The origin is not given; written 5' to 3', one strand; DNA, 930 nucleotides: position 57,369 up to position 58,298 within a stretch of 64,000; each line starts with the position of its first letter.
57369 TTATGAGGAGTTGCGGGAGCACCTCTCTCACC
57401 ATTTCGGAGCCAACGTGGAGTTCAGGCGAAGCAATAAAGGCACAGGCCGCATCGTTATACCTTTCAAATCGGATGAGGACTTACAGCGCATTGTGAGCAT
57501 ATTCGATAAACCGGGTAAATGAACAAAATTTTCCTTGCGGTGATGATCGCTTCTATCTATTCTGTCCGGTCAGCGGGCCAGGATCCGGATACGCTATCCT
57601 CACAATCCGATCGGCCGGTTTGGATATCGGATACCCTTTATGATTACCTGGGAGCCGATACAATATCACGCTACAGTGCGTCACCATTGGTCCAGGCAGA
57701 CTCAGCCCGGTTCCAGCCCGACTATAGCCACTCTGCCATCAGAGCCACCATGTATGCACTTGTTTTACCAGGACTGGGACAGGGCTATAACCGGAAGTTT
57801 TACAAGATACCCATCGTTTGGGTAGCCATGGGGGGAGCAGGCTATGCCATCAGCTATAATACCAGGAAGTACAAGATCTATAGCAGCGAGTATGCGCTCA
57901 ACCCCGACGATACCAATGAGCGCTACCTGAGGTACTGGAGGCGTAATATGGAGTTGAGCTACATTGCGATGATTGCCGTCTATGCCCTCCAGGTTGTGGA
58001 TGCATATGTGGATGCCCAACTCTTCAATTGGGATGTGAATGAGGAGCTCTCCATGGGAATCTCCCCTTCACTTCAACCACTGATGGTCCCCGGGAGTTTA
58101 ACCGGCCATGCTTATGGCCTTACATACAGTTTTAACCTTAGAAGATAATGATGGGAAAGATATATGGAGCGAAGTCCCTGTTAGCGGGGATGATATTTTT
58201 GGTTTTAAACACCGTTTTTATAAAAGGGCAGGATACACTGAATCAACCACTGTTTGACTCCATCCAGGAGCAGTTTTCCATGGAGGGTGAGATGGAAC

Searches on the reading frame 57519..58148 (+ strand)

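Call 55: search_protein_families(library=pfam, proteins=[window:57519-58148:+], max_evalue=0.01)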
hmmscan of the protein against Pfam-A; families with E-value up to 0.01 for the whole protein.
window:57519-58148:+ (209 aa): 1 family
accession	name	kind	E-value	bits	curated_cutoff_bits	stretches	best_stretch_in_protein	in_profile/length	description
PF18935.5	DUF5683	-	1.6e-37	129.3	26.7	1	71-206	3-150/151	Family of unknown function (DUF5683)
